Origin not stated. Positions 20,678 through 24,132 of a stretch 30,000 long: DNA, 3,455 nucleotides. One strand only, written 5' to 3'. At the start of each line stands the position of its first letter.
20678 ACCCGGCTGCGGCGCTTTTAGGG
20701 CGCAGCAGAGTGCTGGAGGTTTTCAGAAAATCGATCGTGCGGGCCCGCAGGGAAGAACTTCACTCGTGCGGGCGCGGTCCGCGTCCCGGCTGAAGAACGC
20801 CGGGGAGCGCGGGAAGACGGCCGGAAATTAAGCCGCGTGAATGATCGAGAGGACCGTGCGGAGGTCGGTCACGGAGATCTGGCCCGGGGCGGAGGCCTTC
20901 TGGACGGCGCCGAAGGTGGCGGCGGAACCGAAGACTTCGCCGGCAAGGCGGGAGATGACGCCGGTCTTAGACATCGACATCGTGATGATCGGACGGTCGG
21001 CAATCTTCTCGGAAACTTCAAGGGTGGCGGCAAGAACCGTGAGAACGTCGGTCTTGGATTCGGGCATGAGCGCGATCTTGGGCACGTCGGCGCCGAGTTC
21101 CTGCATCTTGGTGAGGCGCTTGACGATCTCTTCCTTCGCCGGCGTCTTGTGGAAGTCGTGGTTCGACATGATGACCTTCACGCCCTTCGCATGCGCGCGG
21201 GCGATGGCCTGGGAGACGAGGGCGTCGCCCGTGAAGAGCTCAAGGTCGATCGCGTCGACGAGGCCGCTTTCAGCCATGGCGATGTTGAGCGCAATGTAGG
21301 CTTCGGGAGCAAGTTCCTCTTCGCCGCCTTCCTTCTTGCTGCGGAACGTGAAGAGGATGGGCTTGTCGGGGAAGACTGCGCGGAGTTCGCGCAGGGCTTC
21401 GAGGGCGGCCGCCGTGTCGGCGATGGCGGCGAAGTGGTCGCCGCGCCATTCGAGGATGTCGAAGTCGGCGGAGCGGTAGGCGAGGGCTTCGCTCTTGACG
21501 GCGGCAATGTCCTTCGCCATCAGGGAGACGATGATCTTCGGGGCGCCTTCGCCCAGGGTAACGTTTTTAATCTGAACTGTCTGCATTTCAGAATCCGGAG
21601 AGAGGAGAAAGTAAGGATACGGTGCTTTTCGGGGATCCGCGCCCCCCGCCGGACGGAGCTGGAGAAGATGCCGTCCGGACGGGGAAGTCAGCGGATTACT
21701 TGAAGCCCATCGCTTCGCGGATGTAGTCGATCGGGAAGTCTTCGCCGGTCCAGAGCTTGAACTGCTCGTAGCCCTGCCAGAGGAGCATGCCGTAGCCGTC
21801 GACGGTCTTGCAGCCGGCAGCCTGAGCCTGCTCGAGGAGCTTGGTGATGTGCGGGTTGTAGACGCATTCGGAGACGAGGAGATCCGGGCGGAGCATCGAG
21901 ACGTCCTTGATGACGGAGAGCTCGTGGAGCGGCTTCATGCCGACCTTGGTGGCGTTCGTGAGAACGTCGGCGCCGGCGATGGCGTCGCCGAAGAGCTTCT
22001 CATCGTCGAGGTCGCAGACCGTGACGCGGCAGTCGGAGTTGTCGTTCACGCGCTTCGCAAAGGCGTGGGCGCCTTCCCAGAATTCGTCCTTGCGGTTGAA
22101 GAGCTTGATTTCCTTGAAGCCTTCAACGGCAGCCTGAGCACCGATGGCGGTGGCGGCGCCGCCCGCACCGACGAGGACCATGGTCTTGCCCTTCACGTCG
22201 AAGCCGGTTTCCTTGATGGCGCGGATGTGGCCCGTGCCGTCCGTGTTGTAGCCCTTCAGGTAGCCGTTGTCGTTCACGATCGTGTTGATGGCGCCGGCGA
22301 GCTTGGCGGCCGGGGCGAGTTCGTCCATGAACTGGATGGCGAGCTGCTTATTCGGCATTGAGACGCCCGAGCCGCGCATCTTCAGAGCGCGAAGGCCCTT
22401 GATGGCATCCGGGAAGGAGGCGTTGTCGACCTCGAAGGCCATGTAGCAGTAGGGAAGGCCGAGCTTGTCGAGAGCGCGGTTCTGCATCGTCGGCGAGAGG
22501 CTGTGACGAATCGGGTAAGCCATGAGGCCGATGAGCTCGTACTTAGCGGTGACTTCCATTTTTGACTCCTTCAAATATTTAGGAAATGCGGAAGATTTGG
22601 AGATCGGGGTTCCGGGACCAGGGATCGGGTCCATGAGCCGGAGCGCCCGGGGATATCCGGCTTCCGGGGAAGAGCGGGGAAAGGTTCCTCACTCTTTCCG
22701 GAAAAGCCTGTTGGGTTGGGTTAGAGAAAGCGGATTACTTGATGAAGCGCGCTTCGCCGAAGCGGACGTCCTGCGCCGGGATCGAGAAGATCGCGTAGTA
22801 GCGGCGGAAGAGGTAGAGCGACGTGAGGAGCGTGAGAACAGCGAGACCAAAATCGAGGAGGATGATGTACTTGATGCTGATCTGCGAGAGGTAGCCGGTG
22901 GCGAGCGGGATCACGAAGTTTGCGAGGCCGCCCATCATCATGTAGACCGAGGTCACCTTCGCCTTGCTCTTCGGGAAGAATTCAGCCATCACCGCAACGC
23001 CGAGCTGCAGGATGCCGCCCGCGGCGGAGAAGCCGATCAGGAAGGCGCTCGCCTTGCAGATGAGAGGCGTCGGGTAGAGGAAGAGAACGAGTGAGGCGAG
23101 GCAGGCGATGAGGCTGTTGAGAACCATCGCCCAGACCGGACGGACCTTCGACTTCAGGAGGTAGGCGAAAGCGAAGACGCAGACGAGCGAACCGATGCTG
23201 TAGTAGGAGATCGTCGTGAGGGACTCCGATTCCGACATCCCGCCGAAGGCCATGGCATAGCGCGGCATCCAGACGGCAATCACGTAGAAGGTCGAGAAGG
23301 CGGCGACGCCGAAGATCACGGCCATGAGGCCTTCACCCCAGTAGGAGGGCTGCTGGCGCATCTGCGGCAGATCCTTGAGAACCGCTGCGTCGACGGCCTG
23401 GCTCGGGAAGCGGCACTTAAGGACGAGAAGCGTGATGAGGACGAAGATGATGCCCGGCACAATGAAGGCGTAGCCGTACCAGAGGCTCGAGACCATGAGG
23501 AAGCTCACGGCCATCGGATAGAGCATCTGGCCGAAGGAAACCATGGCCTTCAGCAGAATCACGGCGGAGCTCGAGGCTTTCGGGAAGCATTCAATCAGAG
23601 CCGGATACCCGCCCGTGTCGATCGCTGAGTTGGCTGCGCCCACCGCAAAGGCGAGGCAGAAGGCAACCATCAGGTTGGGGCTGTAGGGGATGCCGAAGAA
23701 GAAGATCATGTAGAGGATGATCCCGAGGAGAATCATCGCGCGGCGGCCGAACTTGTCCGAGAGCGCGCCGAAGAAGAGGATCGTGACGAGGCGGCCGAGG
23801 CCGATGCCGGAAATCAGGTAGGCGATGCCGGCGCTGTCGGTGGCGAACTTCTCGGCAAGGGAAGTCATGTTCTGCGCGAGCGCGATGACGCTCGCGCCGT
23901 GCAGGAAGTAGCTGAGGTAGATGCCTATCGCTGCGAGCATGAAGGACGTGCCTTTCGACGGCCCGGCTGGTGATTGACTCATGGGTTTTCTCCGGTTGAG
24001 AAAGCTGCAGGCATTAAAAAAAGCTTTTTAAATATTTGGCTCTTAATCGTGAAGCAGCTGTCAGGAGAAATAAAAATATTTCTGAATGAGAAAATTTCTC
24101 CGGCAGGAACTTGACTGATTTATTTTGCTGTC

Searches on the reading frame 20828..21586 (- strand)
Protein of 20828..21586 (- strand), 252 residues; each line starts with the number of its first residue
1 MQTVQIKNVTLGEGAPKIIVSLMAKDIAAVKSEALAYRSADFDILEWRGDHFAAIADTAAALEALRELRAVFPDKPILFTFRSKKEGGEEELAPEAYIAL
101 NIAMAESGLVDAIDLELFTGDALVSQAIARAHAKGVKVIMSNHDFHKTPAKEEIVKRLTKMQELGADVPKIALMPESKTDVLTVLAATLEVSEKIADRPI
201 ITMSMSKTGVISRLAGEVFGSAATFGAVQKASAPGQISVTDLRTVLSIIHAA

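Call 5: search_protein_families(library=pfam, proteins=[window:20828-21586:-], max_evalue=0.0001)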
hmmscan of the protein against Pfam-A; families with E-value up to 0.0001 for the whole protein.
window:20828-21586:- (252 aa): 1 family
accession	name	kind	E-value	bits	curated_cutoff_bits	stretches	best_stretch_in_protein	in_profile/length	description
PF01487.21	DHquinase_I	-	4e-73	246.8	22.2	1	20-246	2-230/230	Type I 3-dehydroquinase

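Call 6: search_protein_families(library=ncbifam, proteins=[window:20828-21586:-], max_evalue=0.001)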
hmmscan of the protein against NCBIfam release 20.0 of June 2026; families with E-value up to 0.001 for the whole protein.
window:20828-21586:- (252 aa): 5 families
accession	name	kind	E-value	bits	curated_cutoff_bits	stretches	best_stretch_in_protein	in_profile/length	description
TIGR01093.1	aroD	equivalog_domain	9.2e-76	254.9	139.3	1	17-245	1-228/229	type I 3-dehydroquinate dehydratase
NF002683.0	PRK02412.2-2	equivalog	9.8e-25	87.3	329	1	32-250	12-212/215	3-dehydroquinate dehydratase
NF010091.0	PRK13576.1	equivalog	3e-10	40.2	263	1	16-250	3-207/216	type I 3-dehydroquinate dehydratase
NF002321.0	PRK01261.1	equivalog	8e-09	35.7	287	1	3-239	8-216/229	3-dehydroquinate dehydratase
NF006802.0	PRK09310.1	equivalog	5.3e-06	25.5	598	1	126-242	95-203/477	bifunctional 3-dehydroquinate dehydratase/shikimate dehydrogenase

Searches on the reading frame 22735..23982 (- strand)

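Call 5: search_protein_families(library=pfam, proteins=[window:22735-23982:-], max_evalue=0.0001)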
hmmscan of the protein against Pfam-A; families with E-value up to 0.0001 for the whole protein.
window:22735-23982:- (415 aa): 1 family
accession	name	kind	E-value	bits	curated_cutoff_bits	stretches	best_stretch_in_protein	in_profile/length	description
PF07690.21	MFS_1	-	3.1e-34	118.9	33.4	2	22-322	2-309/347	Major Facilitator Superfamily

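Call 41: search_protein_families(library=ncbifam, proteins=[window:22735-23982:-], max_evalue=0.001)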
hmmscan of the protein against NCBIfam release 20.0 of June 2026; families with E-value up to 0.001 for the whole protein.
window:22735-23982:- (415 aa): 12 families
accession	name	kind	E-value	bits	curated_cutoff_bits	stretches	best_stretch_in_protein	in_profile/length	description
NF002982.0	PRK03699.1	equivalog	5.3e-18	65.3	221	1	21-369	13-357/395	MFS transporter TsgA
TIGR00895.1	2A0115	subfamily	4.3e-11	42.4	418.55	2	220-365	254-397/398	aromatic acid/H+ symport family MFS transporter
TIGR00891.1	2A0112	subfamily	1.2e-09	37.8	552.9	1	21-194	17-190/405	sialate:H+ symport family MFS transporter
NF003024.0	PRK03893.1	subfamily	4.4e-08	32.4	604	1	21-189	26-193/497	sialate:H+ symport family MFS transporter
NF052292.1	efflux_CraA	equivalog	7.6e-08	31.8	725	1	37-197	36-195/409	chloramphenicol efflux MFS transporter CraA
TIGR00881.1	2A0104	subfamily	8.7e-08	31.6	407.75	1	22-190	4-170/379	phosphoglycerate transporter protein PgtP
TIGR00893.1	2A0114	subfamily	2.4e-07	30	395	1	33-369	13-374/399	D-galactonate transporter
TIGR00880.1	2_A_01_02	superfamily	6.2e-07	29.6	131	1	55-187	2-136/141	multidrug resistance protein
TIGR00883.1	2A0106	subfamily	6.9e-07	28.7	443.45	0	32-134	242-348/400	metabolite/H+ symporter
TIGR00898.1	2A0119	subfamily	4.6e-06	25.7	550.75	1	56-187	131-262/506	cation transport protein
NF008586.0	PRK11551.1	equivalog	1.3e-05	24.4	410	1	27-371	26-373/406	3-(3-hydroxy-phenyl)propionate transporter MhpT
NF053813.1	MFS_TcaB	equivalog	4.9e-05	22.3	475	1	39-118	29-108/396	putative multidrug effflux MFS transporter TcaB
